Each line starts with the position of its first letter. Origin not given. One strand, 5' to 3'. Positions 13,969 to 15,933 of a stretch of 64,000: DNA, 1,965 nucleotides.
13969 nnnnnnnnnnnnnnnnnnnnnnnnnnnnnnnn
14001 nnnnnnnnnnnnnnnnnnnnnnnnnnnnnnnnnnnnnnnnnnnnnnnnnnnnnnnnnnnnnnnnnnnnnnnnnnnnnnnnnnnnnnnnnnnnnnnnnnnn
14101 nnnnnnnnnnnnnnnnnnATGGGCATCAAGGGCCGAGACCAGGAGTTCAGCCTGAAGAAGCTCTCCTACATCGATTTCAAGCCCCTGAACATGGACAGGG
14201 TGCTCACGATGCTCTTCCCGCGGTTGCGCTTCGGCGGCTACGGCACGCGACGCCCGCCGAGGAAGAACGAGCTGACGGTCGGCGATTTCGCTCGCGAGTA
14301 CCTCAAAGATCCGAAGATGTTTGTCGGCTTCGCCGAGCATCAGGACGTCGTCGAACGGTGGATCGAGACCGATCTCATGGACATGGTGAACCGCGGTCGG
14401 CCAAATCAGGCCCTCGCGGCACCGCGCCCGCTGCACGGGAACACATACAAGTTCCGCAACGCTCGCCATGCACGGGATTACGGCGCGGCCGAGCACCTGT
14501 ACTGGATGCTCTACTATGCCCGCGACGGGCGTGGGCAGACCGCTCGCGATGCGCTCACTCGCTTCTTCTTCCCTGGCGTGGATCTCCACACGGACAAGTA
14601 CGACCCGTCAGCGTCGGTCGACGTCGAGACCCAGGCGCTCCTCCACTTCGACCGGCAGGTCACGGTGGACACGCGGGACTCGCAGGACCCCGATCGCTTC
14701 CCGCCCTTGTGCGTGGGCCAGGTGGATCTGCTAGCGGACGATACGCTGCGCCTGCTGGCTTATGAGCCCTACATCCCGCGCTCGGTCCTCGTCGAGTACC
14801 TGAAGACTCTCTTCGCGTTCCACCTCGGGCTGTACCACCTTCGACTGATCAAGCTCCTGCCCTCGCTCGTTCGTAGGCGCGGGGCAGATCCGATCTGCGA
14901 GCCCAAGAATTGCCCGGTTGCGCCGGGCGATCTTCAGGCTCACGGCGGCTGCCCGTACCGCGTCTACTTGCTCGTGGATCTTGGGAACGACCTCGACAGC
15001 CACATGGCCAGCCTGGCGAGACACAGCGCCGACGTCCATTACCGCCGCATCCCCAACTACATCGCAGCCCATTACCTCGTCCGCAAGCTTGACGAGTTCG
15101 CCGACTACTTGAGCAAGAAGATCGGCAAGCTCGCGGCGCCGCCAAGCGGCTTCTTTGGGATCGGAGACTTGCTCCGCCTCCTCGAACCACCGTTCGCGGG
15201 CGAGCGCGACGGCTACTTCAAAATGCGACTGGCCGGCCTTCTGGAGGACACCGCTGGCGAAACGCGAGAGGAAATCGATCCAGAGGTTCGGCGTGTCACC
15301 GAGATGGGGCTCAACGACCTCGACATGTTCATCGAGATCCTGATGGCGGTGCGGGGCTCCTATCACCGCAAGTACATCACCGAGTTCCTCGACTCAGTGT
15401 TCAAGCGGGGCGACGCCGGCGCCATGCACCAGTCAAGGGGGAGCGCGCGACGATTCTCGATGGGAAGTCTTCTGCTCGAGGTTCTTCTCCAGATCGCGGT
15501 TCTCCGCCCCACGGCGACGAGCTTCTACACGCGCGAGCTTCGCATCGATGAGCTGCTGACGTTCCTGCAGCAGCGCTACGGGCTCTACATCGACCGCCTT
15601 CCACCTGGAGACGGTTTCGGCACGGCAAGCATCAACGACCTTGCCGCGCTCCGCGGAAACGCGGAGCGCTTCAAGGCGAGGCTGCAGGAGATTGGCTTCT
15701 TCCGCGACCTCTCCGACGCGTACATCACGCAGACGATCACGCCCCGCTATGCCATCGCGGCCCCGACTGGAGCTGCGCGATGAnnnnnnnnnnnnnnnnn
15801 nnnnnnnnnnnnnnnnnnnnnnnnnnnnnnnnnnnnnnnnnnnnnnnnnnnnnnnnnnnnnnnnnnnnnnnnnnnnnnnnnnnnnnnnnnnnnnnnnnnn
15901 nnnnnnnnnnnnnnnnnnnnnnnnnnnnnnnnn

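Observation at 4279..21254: Seven-gene translationally coupled operon: HTH, two methyltransferases, S subunit, NERD-kinase-ATPase, unknown, giant HerA/FtsK-ATPase protein, and no HsdR. Candidate non-canonical methylation-linked defence system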

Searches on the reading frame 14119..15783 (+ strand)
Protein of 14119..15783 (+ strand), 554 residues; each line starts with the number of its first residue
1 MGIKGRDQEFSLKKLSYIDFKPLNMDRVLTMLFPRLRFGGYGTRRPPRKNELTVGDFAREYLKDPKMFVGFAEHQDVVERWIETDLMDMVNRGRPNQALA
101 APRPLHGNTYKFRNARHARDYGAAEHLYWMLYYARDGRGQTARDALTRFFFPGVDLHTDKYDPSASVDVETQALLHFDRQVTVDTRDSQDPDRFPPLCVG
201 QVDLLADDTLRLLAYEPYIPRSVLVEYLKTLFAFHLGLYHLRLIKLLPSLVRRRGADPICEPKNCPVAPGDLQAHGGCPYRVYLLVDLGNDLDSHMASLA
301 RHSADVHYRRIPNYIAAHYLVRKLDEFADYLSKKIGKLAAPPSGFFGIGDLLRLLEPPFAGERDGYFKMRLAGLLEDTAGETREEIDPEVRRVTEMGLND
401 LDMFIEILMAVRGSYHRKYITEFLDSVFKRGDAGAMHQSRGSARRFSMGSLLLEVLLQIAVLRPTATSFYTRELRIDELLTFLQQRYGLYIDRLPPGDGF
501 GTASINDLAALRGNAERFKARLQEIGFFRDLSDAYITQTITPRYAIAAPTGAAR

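Call 3: search_protein_families(library=pfam, proteins=[window:14119-15783:+], max_evalue=0.01)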
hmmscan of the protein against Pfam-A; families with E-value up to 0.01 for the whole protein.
window:14119-15783:+ (554 aa): 0 families

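Call 4: search_protein_families(library=padloc, proteins=[window:14119-15783:+], max_evalue=0.01)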
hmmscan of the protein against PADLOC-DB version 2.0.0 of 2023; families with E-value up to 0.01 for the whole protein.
window:14119-15783:+ (554 aa): 2 families
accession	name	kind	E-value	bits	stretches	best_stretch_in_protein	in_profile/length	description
PDLC04139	mad7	-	1.8e-118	394.7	1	14-541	2-503/504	mads_7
PDLC02799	SspG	-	4.8e-08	30.5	1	406-534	374-490/498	SspG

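Call 5: search_protein_families(library=ncbifam, proteins=[window:14119-15783:+], max_evalue=0.01)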
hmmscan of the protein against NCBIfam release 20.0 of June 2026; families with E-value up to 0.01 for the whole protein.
window:14119-15783:+ (554 aa): 1 family
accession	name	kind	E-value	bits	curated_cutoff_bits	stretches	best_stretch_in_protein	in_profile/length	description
NF047733.1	antiphage_MADS7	equivalog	1.1e-185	618.7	410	1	4-544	2-529/529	methylation-associated defense system protein MAD7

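Call 19: find_related_loci(query=window:14119-15780:+, collection=genome_contigs, flank=10000)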
Query window:14119-15780:+ (554 aa) in genome_contigs; peptide patterns used: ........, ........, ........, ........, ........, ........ (x = any residue, [..] = any of these).
134 stretches matched a pattern; 74 encode a relative of the query (tblastn E <= 1e-3); 74 distinct loci.
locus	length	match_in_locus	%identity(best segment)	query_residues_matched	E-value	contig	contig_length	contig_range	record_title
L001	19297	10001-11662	88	1-554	0e+0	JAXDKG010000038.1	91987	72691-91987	MAG: Acidobacteriota bacterium isolate BP_59 scaffold_1611543, whole genome shotgun sequence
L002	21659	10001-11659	82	1-553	0e+0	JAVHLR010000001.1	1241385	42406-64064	MAG: Patescibacteria group bacterium isolate Ess09-17 NODE_1_length_1241385_cov_18.045301, whole genome shotgun sequence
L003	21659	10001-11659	81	1-553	0e+0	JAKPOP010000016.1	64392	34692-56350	MAG: Deltaproteobacteria bacterium isolate JPNA_maxbin.075 k141_1236000, whole genome shotgun sequence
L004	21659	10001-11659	78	1-553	0e+0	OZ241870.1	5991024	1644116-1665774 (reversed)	MAG: Gammaproteobacteria bacterium isolate ca35ea08-545d-4259-bb59-35f508f037d2 genome assembly, chromosome: 1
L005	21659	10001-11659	77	1-553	0e+0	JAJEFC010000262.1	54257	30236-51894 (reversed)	MAG: Vicinamibacteria bacterium isolate p16x34bins.66 k141_45060, whole genome shotgun sequence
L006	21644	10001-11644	78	1-548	0e+0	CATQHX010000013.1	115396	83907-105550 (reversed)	MAG: Vicinamibacterales bacterium isolate b531ce64-1057-46bd-a004-e227214a256a genome assembly, contig: contig_13, whole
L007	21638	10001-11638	77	1-546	0e+0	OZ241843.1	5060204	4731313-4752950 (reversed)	MAG: Vicinamibacterales bacterium isolate d728d8a6-ce75-4a6f-b799-faf650d2db42 genome assembly, chromosome: 1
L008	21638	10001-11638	77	1-546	0e+0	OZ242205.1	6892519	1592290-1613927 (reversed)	MAG: Vicinamibacterales bacterium isolate eeb0043e-0032-4cf8-a264-719f6bba5173 genome assembly, chromosome: 1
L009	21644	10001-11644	78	1-548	0e+0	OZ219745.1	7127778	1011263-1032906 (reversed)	MAG: Vicinamibacterales bacterium isolate d5a9b4ee-eb88-4731-bb2c-80bf662b4d04 genome assembly, chromosome: 2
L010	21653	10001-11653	76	1-551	0e+0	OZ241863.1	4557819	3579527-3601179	MAG: Spirochaetia bacterium isolate 5eda55f6-7d73-4064-946f-addbc1f4c2cc genome assembly, chromosome: 1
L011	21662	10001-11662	75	1-554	0e+0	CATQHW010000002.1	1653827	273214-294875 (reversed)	MAG: uncultured Spirochaetia bacterium isolate 66362a33-eddf-4579-992a-93dc3fc4ae3b genome assembly, contig: contig_2, w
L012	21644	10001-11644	77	1-548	0e+0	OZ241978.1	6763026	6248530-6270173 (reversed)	MAG: Vicinamibacterales bacterium isolate 51a24197-77cf-4160-b0f1-11ac4e34766b genome assembly, chromosome: 1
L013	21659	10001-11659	74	1-553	0e+0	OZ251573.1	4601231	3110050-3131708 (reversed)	MAG: Spirochaetia bacterium isolate 136ba4c7-3ba6-41ec-ab90-2fabde2105be genome assembly, chromosome: 1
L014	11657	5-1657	76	1-551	0e+0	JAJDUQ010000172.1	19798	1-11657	MAG: Gammaproteobacteria bacterium isolate jk18x1bzbins.85 k141_230875, whole genome shotgun sequence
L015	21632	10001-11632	77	1-544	0e+0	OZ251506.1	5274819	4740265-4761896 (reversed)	MAG: Vicinamibacterales bacterium isolate aaa6a21a-436b-4590-abd6-8baef99f1637 genome assembly, chromosome: 1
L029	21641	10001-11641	62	1-546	0e+0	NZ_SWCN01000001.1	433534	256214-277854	Desulforhopalus sp. IMCC35007 NODE_1_length_433534_cov_77.393609, whole genome shotgun sequence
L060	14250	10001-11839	53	1-551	0e+0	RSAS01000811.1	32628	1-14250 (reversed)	MAG: Candidatus Viridilinea halotolerans isolate Chok-6 NODE_95_length_32628_cov_8.774752, whole genome shotgun sequence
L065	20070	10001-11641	58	1-546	0e+0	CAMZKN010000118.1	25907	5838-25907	uncultured Desulfobulbaceae bacterium isolate RB_MAG_00004 genome assembly, contig: RB_MAG_00004_000000000174, whole gen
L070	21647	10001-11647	46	1-554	3e-139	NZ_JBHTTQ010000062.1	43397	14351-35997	Streptomyces sp. NPDC056527 NPDC056527_T10_D1.ctg-0062, whole genome shotgun sequence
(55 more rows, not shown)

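Call 24: search_protein_families(library=ncbifam, proteins=[L070:2373-3665:+, L070:3662-4303:+, L065:2515-3792:+, L065:3789-4433:+, L010:2703-4424:+, L029:2947-4068:+, L029:4058-4423:+, L007:2630-3613:+, L007:3691-4326:+, L060:3629-4396:+], max_evalue=0.001)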
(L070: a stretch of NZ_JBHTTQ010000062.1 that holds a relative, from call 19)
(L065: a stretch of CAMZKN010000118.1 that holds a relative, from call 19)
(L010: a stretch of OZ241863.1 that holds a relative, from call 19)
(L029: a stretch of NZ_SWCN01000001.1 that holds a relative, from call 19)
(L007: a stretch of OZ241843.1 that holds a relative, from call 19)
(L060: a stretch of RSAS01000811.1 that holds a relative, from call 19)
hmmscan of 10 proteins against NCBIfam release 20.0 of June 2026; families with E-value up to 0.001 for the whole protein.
L070:2373-3665:+ (430 aa): 15 families
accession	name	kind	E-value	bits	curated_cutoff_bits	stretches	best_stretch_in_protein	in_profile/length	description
NF047739.1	antiphage_MADS3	equivalog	7.1e-172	572.4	420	1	1-429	1-427/427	methylation-associated defense system AAA family ATPase MAD3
NF041760.1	PtuA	equivalog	5.1e-10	38.9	500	0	2-39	52-90/524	retron Ec78 anti-phage system effector ATPase PtuA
TIGR00611.2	recf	equivalog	1.5e-05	24.3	172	1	2-39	1-39/339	DNA replication/repair protein RecF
TIGR03411.1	urea_trans_UrtD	equivalog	1.7e-05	24.6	304.1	1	16-40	23-47/242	urea ABC transporter ATP-binding protein UrtD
TIGR03740.1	galliderm_ABC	subfamily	4e-05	23.4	309.75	0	337-376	141-182/223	lantibiotic protection ABC transporter ATP-binding subunit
TIGR03410.1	urea_trans_UrtE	equivalog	5.2e-05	22.8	285.8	0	280-368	95-179/230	urea ABC transporter ATP-binding subunit UrtE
TIGR01166.1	cbiO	subfamily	8.3e-05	22.1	211.8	0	16-50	13-44/190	cobalt ABC transporter, ATP-binding protein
TIGR03864.1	PQQ_ABC_ATP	hypoth_equivalog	9.4e-05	22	302.25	0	16-40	22-46/236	ABC transporter, ATP-binding subunit, PQQ-dependent alcohol dehydrogenase system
NF010061.0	PRK13538.1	equivalog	0.00031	20.3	195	0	16-40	26-50/211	cytochrome c biogenesis heme-transporting ATPase CcmA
TIGR03608.1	L_ocin_972_ABC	subfamily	0.00034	20.2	254.85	0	15-45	18-48/206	putative bacteriocin export ABC transporter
TIGR01188.1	drrA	subfamily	0.00042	19.7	312.45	0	16-50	14-45/302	daunorubicin resistance ABC transporter, ATP-binding protein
NF038234.1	retron_eff_Eco8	equivalog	0.00044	19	250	0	341-383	275-327/679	retron Eco8 family effector endonuclease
TIGR01978.1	sufC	equivalog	0.00052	19.5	212.8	0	16-39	21-44/243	Fe-S cluster assembly ATPase SufC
TIGR04521.1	ECF_ATPase_2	equivalog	0.00065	18.9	330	0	318-377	144-204/279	energy-coupling factor transporter ATPase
NF010060.0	PRK13537.1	equivalog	0.00068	18.6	521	0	16-40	36-60/314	nodulation factor ABC transporter ATP-binding protein NodI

L070:3662-4303:+ (213 aa): 1 family
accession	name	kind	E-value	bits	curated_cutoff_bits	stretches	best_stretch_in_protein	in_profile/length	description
NF047734.1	antiphage_MADS4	equivalog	8.1e-70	235.1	160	1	4-208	1-206/206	methylation-associated defense system protein MAD4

L065:2515-3792:+ (425 aa): 11 families
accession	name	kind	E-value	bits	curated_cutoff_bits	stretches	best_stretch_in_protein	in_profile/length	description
NF047739.1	antiphage_MADS3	equivalog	7.6e-161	536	420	1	1-424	1-427/427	methylation-associated defense system AAA family ATPase MAD3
NF041760.1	PtuA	equivalog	2.5e-09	36.6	500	1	262-397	296-441/524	retron Ec78 anti-phage system effector ATPase PtuA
TIGR03608.1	L_ocin_972_ABC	subfamily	9.1e-06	25.3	254.85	0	23-51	26-54/206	putative bacteriocin export ABC transporter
TIGR00611.2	recf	equivalog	1.1e-05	24.8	172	1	2-39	1-39/339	DNA replication/repair protein RecF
NF010061.0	PRK13538.1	equivalog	4e-05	23.2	195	0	26-81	36-87/211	cytochrome c biogenesis heme-transporting ATPase CcmA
NF000355.4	ribo_prot_ABC_F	equivalog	5.2e-05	22.3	380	0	26-40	33-47/499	ribosomal protection-like ABC-F family protein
TIGR03411.1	urea_trans_UrtD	equivalog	0.00024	20.8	304.1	0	16-40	21-47/242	urea ABC transporter ATP-binding protein UrtD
NF038234.1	retron_eff_Eco8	equivalog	0.00033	19.4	250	0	2-39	3-41/679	retron Eco8 family effector endonuclease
NF040873.1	AztA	equivalog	0.00058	19.5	220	0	19-40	16-37/191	zinc ABC transporter ATP-binding protein AztA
TIGR03740.1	galliderm_ABC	subfamily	0.00069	19.4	309.75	0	21-44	26-50/223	lantibiotic protection ABC transporter ATP-binding subunit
TIGR01166.1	cbiO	subfamily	0.00093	18.7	211.8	0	16-39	11-36/190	cobalt ABC transporter, ATP-binding protein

L065:3789-4433:+ (214 aa): 1 family
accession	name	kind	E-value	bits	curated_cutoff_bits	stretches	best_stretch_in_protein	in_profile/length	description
NF047734.1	antiphage_MADS4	equivalog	4.1e-76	255.7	160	1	2-208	1-206/206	methylation-associated defense system protein MAD4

L010:2703-4424:+ (573 aa): 0 families

L029:2947-4068:+ (373 aa): 3 families
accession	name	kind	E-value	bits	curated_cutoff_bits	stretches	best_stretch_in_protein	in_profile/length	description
NF046030.1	ProtAdlyltaseSoFic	equivalog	5.9e-51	173.5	550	1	16-351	18-342/361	protein adenylyltransferase Fic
TIGR02613.1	mob_myst_B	hypoth_equivalog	0.00094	19.1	124.4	0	194-249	115-171/186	mobile mystery protein B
NF040876.1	RHE_PE00001_fam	equivalog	0.00098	18.4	250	0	189-339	213-355/371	RHE_PE00001 family protein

L029:4058-4423:+ (121 aa): 1 family
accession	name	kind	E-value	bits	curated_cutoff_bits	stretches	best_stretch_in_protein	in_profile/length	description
NF047738.1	antiphage_MADS2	equivalog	0.0003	19.2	720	1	62-115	5-60/654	methylation-associated defense system DNA methyltransferase MAD2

L007:2630-3613:+ (327 aa): 3 families
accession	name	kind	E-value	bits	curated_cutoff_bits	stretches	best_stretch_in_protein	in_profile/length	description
NF047768.1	Clp_like_SDH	equivalog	1.7e-19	70.3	250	1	81-172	80-163/260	SDH family Clp fold serine proteinase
NF045542.1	Clp_rel_HeadMat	equivalog_domain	1.5e-10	41.3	120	1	79-140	34-95/165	head maturation protease, ClpP-related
NF045540.1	scaf_prot_MCP1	exception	3.5e-05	22.7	475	1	80-139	31-90/652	ClpP-like prohead protease/major capsid protein fusion protein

L007:3691-4326:+ (211 aa): 0 families

L060:3629-4396:+ (255 aa): 0 families

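Call 25: search_protein_families(library=padloc, proteins=[L070:2373-3665:+, L070:3662-4303:+, L065:2515-3792:+, L065:3789-4433:+, L010:2703-4424:+, L029:2947-4068:+, L029:4058-4423:+, L007:2630-3613:+, L007:3691-4326:+, L060:3629-4396:+], max_evalue=0.001)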
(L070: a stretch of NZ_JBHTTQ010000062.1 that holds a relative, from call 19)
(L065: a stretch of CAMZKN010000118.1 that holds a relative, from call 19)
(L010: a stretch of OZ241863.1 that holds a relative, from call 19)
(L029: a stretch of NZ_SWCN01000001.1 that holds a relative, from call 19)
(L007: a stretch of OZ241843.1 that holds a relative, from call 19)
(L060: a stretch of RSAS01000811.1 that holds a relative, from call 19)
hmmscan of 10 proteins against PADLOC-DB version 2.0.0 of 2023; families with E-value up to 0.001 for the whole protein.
L070:2373-3665:+ (430 aa): 97 families (the best 25 are shown)
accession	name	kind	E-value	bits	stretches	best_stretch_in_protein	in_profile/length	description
PDLC04135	mad3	-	4.7e-39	133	1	2-429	2-374/374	mads_3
PDLC04184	HEC-01A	-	1.2e-33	114.8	1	1-384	1-394/464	-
PDLC04182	HEC-01A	-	2.6e-31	107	2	190-424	160-395/406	-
PDLC04175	HEC-01A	-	1.3e-30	104.7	2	250-429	178-358/363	-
PDLC04178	HEC-01A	-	6.4e-29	99.2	1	2-410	9-361/399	-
PDLC04183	HEC-01A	-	4.1e-26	90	2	249-428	214-397/402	-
PDLC02980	AriA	-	3.4e-25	87.6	2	282-382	201-304/304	-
PDLC04144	HEC-01B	-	3.4e-23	80.4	2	196-425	156-385/395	-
PDLC04177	HEC-01A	-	6.5e-23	79.4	1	17-428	22-387/393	-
PDLC04176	HEC-01A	-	1.5e-20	71.9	1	251-403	188-344/371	-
PDLC04541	PDC-M25A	-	2.2e-19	67.8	2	263-385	193-314/380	-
PDLC04180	HEC-01A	-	1e-18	65.7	2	271-398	200-340/382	-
PDLC04179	HEC-01A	-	1.9e-16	58.2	1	253-398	274-422/459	-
PDLC04570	PDC-M31A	-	2.6e-16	57.8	2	276-389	225-345/395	-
PDLC00062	GajA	-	4.8e-16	56.3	2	334-399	298-362/639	AAA ATPase domain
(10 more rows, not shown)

L070:3662-4303:+ (213 aa): 1 family
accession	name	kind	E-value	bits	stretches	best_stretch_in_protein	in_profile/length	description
PDLC04136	mad4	-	3.1e-12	45.3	1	1-113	2-109/110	mads_4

L065:2515-3792:+ (425 aa): 106 families (the best 25 are shown)
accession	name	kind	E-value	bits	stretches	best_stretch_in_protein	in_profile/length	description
PDLC04135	mad3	-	2.6e-44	150.3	1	1-424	1-374/374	mads_3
PDLC04184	HEC-01A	-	2.6e-31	107.1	1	1-378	1-393/464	-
PDLC04178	HEC-01A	-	8.1e-31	105.4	1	2-383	9-338/399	-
PDLC04182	HEC-01A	-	1.4e-29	101.3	2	116-422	99-398/406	-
PDLC04175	HEC-01A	-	6.4e-28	95.8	2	247-425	179-359/363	-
PDLC02980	AriA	-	4e-25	87.4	2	276-377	200-304/304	-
PDLC04183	HEC-01A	-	2.2e-23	81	2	246-425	215-399/402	-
PDLC04144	HEC-01B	-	4.2e-21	73.5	2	211-423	173-388/395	-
PDLC04177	HEC-01A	-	1.2e-19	68.6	1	17-425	22-389/393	-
PDLC04176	HEC-01A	-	6.5e-19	66.5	1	213-384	154-329/371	-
PDLC04541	PDC-M25A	-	1.2e-18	65.4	2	250-376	187-310/380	-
PDLC04180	HEC-01A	-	1.2e-17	62.2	2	266-393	204-340/382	-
PDLC04393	PDC-M07A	-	5.6e-17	59.8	1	247-424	218-405/435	-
PDLC04392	PDC-M07A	-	5.9e-17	59.8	1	225-424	195-403/432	-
PDLC00067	GajA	-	1.3e-15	54.9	2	335-386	306-356/604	AAA ATPase domain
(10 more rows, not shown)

L065:3789-4433:+ (214 aa): 1 family
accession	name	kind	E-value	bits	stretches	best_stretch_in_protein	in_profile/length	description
PDLC04136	mad4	-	5.6e-12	44.5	1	1-120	4-110/110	mads_4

L010:2703-4424:+ (573 aa): 3 families
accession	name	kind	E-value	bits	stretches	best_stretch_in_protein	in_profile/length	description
PDLC02402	Aga_SIR2-PNTD1-PNTD2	-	4.8e-18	62.7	1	195-420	309-542/876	Class I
PDLC02394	pAgo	-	1e-14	51.3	1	249-435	229-431/1121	-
PDLC02418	Aga_SIR2-Kinase-PNTD1-PNTD2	-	4.6e-12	42.9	1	196-373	169-363/756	Class I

L029:2947-4068:+ (373 aa): 7 families
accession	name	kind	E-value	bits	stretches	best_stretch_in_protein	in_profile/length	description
PDLC03963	SoFic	-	6.7e-111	369.2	1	8-367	10-358/361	-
PDLC04836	PDC-S04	-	5.9e-19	66.2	1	60-217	32-184/244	-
PDLC04837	PDC-S04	-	1.5e-17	61.7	1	61-266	33-222/234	-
PDLC04966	PDC-S24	-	5.3e-17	59.8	1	102-253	221-370/497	-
PDLC04840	PDC-S04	-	3.3e-16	57.7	1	53-217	11-171/227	-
PDLC04839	PDC-S04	-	4.4e-11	40.8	1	108-245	50-180/205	-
PDLC04838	PDC-S04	-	3.9e-06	24.8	1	166-225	108-167/209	-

L029:4058-4423:+ (121 aa): 0 families

L007:2630-3613:+ (327 aa): 0 families

L007:3691-4326:+ (211 aa): 0 families

L060:3629-4396:+ (255 aa): 0 families

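Call 30: search_solved_structures(query=window:14119-15780:+, max_evalue=1)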
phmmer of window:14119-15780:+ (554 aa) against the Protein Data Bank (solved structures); distinct sequences matched with E-value up to 1: 2.
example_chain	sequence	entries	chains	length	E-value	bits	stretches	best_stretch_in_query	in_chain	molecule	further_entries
8f5i_A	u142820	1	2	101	0.56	12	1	370-413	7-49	Specialized acyl carrier protein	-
2ehs_A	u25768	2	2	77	0.85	11.4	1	370-422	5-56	Acyl carrier protein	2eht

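Call 33: search_protein_families(library=pfam, proteins=[window:14119-15780:+], max_evalue=1)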
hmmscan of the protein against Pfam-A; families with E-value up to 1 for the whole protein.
window:14119-15780:+ (554 aa): 0 families

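Call 57: search_solved_structures(query=A2, max_evalue=1)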
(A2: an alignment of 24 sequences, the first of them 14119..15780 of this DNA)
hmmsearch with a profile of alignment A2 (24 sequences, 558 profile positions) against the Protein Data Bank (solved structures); distinct sequences matched with E-value up to 1: 0.

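Call 58: search_dna_similar(query=window:14119-15780:+, collection=plasmids, mode=protein, max_rows=15)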
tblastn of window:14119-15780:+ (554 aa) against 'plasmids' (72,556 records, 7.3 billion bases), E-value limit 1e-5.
Records with a match: 6; places in all: 6; records where one place covers at least 80% of the query: 6.
Best place of each record, by identity: <60% 6.
By first word of the organism name: Piscinibacter 1; Chondrinema 1; Hymenobacter 1; Phocaeicola 1; Bacteroides 1; Bacillus 1.
By predicted mobility (MOB-suite, as given by PLSDB): non-mobilizable 5; mobilizable 1.
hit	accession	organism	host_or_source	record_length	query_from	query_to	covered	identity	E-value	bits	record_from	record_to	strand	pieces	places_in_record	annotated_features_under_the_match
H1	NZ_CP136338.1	Piscinibacter gummiphilus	single cell,soil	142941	1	554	100%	51.5%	8e-156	500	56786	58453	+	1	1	hypothetical protein | protein kinase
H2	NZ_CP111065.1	Chondrinema litorale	Seaweed,red alga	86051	1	554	100%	31.4%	3e-58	217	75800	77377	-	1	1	hypothetical protein (x2)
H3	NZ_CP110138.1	Hymenobacter sp. YIM 151858-1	whole organism,soil sample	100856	1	548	99%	30.6%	4e-46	181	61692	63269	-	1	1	hypothetical protein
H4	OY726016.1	Phocaeicola massiliensis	-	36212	19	544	95%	29.2%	9e-47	183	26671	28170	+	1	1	record has no annotation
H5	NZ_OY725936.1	Bacteroides finegoldii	-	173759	18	544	95%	29.1%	3e-47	185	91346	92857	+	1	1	hypothetical protein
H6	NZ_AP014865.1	Bacillus thuringiensis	-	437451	8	554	99%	28.0%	5e-54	205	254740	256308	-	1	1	hypothetical protein (x2)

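Call 59: get_annotated_region(hit=H1, flank=11000)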
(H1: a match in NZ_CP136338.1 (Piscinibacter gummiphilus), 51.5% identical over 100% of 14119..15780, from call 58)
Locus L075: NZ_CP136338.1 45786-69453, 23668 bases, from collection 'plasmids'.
description: Piscinibacter gummiphilus strain SBD 7-3 plasmid unnamed2, complete sequence
organism: Piscinibacter gummiphilus (NCBI taxid 946333)
taxonomy: Bacteria; Pseudomonadota; Betaproteobacteria; Burkholderiales; Sphaerotilaceae; Piscinibacter; Piscinibacter gummiphilus
host: -; source: single cell,soil; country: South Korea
typing (MOB-suite, as given by PLSDB): non-mobilizable
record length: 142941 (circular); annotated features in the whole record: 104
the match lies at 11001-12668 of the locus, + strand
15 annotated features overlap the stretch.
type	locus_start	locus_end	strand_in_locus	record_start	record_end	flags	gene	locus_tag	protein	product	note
CDS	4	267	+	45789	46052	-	-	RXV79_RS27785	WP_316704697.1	hypothetical protein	-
CDS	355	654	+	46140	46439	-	-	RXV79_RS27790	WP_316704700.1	hypothetical protein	-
CDS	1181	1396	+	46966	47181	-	-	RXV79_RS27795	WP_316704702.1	helix-turn-helix domain-containing protein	-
CDS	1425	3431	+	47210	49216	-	-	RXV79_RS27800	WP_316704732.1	N-6 DNA methylase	GO:0006306 - DNA methylation [Evidence IEA]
CDS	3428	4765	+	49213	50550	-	-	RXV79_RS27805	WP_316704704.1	AAA family ATPase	-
CDS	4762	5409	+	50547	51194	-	-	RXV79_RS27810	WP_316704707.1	hypothetical protein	-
CDS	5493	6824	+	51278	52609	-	-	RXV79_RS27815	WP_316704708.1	hypothetical protein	-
CDS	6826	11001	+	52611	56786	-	-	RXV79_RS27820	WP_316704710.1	protein kinase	GO:0006468 - protein phosphorylation [Evidence IEA]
CDS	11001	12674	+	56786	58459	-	-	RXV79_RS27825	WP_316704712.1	hypothetical protein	-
CDS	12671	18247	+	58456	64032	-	-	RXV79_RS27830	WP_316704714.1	hypothetical protein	-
CDS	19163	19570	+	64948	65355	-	-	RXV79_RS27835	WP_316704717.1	helix-turn-helix transcriptional regulator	-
CDS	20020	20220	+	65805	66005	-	-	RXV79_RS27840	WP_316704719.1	hypothetical protein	-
CDS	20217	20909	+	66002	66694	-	-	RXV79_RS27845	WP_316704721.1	TnsA endonuclease N-terminal domain-containing protein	-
CDS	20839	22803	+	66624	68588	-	-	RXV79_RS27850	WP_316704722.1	transposase family protein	-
CDS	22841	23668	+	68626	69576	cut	-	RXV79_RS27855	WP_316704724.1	TniB family NTP-binding protein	-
